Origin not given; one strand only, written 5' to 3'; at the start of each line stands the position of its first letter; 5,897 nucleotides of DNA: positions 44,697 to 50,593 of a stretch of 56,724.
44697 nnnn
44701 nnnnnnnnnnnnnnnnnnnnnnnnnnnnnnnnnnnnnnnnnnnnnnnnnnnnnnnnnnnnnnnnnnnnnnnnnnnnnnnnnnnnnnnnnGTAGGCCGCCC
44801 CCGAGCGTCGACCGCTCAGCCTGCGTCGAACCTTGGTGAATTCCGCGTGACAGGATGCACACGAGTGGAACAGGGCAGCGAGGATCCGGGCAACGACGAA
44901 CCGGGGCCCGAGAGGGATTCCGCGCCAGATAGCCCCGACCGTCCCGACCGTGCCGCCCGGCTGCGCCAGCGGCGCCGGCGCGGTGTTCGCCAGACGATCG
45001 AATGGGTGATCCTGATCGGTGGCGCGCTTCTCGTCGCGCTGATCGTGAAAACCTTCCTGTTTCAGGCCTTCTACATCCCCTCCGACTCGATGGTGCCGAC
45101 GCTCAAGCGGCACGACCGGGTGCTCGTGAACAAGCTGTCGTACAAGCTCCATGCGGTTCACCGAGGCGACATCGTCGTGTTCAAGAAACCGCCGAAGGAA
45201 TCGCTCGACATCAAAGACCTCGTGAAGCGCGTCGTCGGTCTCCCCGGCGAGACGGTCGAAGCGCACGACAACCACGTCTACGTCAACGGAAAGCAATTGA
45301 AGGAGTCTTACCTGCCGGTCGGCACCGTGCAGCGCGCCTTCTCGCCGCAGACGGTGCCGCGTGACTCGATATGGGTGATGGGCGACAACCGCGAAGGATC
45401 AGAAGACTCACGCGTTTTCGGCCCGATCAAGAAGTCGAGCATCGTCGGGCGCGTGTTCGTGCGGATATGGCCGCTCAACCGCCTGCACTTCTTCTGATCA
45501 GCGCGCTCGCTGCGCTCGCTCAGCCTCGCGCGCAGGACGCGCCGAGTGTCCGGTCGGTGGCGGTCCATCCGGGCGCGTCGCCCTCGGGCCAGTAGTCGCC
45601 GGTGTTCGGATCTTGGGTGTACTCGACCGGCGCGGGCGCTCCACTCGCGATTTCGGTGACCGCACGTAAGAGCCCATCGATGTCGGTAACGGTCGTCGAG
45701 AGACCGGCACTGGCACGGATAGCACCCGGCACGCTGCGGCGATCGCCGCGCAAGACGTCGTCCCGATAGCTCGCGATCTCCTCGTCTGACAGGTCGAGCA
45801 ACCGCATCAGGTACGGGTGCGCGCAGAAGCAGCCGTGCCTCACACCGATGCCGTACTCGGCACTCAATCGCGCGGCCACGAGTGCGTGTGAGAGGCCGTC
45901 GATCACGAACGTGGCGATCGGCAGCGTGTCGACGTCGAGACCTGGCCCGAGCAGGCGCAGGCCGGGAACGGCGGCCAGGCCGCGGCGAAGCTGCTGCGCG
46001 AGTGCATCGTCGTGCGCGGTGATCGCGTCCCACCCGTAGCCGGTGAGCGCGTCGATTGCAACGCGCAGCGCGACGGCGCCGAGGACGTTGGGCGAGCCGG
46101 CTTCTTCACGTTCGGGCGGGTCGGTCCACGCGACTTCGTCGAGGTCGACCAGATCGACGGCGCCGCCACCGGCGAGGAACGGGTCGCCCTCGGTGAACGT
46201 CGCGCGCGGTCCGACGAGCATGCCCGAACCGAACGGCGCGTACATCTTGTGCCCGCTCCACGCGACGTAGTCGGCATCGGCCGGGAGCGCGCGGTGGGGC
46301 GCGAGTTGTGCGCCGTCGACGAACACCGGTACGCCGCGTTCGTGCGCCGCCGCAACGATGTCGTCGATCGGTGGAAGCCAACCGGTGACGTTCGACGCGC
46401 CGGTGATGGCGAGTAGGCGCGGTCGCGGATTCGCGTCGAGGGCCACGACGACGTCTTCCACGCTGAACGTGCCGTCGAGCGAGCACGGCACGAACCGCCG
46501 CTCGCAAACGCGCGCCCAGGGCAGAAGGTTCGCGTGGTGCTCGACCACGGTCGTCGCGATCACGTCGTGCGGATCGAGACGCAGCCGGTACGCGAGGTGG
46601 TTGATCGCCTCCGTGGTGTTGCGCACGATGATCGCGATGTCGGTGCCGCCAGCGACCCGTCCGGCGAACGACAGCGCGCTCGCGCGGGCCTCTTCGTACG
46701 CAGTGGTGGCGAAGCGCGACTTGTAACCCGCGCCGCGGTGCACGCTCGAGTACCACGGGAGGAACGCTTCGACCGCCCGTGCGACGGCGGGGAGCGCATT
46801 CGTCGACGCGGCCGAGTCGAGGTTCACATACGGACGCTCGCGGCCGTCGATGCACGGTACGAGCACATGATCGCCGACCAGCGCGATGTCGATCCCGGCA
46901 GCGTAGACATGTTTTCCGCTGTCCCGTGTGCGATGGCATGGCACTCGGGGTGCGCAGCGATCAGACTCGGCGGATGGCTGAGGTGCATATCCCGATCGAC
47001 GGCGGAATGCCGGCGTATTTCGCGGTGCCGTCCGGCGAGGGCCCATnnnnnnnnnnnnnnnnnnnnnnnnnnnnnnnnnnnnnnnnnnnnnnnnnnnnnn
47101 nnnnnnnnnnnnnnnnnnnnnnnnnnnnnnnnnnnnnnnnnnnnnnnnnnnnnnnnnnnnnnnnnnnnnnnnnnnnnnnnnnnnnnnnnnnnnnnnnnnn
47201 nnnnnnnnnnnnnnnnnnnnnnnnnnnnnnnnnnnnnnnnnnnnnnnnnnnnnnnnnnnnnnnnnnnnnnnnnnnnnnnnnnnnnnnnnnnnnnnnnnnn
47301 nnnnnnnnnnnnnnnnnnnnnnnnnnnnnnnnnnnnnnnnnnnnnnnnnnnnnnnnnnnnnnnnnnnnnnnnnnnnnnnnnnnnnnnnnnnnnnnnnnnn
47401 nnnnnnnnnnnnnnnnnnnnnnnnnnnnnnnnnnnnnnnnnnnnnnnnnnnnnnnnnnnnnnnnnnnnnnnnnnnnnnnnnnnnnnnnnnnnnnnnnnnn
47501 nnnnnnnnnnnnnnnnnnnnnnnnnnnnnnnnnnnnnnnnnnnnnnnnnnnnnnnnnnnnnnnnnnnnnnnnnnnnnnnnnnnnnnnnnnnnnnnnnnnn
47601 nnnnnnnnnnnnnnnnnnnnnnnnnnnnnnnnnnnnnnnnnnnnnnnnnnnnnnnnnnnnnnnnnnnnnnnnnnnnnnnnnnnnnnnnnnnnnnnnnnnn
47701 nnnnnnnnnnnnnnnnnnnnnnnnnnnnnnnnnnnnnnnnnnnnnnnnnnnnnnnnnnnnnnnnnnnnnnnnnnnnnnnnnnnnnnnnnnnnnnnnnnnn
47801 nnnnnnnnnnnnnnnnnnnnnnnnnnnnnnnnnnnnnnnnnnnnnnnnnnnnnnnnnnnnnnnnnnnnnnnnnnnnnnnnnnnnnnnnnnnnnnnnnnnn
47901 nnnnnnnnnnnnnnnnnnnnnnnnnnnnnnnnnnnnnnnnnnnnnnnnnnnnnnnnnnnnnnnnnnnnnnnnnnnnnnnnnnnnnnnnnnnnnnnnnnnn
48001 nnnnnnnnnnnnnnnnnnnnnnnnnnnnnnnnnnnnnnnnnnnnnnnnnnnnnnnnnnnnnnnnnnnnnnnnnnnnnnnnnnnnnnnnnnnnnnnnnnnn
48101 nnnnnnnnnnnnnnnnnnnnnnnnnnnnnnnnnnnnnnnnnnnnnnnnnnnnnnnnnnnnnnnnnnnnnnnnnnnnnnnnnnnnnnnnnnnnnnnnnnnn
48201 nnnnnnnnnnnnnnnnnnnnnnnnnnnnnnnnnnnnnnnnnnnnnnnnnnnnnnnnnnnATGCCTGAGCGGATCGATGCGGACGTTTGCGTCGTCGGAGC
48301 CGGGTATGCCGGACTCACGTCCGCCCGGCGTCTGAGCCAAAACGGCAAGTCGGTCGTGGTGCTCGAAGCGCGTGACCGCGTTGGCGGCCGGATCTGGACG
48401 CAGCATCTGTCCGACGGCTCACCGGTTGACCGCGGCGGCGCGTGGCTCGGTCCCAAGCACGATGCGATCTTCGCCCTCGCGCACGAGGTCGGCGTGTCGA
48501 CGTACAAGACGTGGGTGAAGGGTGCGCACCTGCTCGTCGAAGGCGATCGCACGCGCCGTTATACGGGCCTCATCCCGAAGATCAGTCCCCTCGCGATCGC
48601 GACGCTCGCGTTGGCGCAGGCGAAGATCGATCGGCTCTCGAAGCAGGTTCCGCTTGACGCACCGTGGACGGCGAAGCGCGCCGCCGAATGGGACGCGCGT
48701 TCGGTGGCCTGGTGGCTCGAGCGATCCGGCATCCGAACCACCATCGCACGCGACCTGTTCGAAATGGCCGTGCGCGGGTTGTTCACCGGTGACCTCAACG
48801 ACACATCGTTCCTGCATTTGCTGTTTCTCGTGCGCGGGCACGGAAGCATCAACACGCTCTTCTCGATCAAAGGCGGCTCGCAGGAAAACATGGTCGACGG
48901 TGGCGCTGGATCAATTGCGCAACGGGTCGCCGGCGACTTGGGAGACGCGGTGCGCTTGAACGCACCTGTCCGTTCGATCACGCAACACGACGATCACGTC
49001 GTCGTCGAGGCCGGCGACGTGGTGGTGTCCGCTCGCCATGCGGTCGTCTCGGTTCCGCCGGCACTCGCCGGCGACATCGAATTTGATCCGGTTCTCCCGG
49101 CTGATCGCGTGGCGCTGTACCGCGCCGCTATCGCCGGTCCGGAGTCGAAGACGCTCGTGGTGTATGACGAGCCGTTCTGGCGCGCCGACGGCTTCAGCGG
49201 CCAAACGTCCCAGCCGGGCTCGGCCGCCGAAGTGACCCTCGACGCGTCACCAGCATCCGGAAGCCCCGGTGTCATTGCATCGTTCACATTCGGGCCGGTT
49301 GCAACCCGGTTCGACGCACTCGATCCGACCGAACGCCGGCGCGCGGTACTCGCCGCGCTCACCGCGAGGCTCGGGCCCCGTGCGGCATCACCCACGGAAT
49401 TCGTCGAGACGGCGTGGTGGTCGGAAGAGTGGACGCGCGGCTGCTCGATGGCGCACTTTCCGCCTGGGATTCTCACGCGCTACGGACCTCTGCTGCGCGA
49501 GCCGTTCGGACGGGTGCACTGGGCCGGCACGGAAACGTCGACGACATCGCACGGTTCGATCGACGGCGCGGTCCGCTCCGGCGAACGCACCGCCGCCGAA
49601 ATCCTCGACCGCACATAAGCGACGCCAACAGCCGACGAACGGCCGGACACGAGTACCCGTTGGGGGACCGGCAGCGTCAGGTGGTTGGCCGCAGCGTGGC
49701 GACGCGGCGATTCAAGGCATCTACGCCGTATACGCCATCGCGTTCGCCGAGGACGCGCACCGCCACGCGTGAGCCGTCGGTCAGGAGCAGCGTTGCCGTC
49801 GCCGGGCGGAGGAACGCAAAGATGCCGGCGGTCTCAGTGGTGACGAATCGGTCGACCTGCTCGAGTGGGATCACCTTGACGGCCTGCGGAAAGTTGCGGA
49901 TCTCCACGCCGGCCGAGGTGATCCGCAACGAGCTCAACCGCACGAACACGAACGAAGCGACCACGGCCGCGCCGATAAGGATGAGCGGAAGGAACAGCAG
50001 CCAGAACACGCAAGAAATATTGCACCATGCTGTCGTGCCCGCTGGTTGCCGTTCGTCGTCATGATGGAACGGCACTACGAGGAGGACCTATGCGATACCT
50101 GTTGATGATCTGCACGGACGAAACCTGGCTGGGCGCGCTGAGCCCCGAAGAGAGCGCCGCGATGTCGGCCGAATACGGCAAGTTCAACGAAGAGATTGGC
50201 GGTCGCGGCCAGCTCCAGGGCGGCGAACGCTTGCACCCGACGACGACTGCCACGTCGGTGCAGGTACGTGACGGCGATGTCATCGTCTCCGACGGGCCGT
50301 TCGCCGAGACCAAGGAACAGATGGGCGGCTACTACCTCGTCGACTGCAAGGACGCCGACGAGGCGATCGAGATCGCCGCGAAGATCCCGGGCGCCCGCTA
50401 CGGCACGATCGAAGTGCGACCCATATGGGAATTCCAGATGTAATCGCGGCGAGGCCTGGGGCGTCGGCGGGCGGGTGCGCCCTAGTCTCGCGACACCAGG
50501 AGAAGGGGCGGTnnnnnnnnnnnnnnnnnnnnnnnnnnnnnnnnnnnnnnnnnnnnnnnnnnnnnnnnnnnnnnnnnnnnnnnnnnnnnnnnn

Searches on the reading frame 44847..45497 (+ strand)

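Call 28: search_protein_families(library=pfam, proteins=[window:44847-45497:+], max_evalue=0.0001)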
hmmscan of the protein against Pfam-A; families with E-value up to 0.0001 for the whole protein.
window:44847-45497:+ (216 aa): 1 family
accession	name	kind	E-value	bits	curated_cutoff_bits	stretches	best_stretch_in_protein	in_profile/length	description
PF10502.14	Peptidase_S26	-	2e-50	171.5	22.9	1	51-208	2-168/168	Signal peptidase, peptidase S26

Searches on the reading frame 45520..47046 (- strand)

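Call 28: search_protein_families(library=pfam, proteins=[window:45520-47046:-], max_evalue=0.0001)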
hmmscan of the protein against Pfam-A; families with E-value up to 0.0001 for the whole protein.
window:45520-47046:- (508 aa): 2 families
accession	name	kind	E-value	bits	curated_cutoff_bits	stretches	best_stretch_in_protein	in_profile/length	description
PF00266.25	Aminotran_5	-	2.4e-70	237.8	21.5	1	74-458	1-370/371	Aminotransferase class-V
PF00155.27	Aminotran_1_2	-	7.9e-06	25.7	19.7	1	87-245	21-186/361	Aminotransferase class I and II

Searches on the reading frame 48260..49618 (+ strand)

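Call 35: search_protein_families(library=pfam, proteins=[window:48260-49618:+], max_evalue=0.0001)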
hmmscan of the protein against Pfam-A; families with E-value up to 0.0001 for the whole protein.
window:48260-49618:+ (452 aa): 10 families
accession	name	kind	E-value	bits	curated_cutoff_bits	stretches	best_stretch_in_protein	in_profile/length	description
PF01593.30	Amino_oxidase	-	2.2e-71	241.9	19.8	1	17-449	2-443/443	Flavin containing amine oxidoreductase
PF13450.12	NAD_binding_8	-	7.1e-14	52.3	21.9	1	11-75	1-66/68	NAD(P)-binding Rossmann-like domain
PF01266.30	DAO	-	8.9e-09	35.8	27.9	1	8-43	1-37/353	FAD dependent oxidoreductase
PF01946.23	Thi4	-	6.9e-07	29.2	26.2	1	5-47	16-59/235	Thi4 family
PF00890.30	FAD_binding_2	-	1.1e-06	28.5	20.4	1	8-53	1-43/414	FAD binding domain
PF12831.13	FAD_oxidored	-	5e-06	26.5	27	1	8-44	1-37/416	FAD dependent oxidoreductase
PF05834.18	Lycopene_cycl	-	7.5e-06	25.7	23.4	0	8-52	1-50/380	Lycopene cyclase protein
PF07992.20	Pyr_redox_2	-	1.2e-05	25.4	26.1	1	8-53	2-48/291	Pyridine nucleotide-disulphide oxidoreductase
PF01494.25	FAD_binding_3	-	2.9e-05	23.9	22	1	6-39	1-34/349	FAD binding domain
PF00070.33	Pyr_redox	-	6.9e-05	23.7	22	0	9-42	2-35/82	Pyridine nucleotide-disulphide oxidoreductase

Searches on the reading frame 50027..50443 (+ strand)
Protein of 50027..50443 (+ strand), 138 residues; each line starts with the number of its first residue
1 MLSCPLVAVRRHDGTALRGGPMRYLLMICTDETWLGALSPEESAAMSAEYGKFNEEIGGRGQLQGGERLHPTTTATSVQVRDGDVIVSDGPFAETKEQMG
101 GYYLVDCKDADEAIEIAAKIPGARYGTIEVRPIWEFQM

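Call 35: search_protein_families(library=pfam, proteins=[window:50027-50443:+], max_evalue=0.0001)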
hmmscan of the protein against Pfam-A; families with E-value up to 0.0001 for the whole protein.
window:50027-50443:+ (138 aa): 1 family
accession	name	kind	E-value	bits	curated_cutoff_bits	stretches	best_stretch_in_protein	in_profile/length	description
PF03795.20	YCII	-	1.3e-20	74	24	1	22-136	1-94/95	YCII-related domain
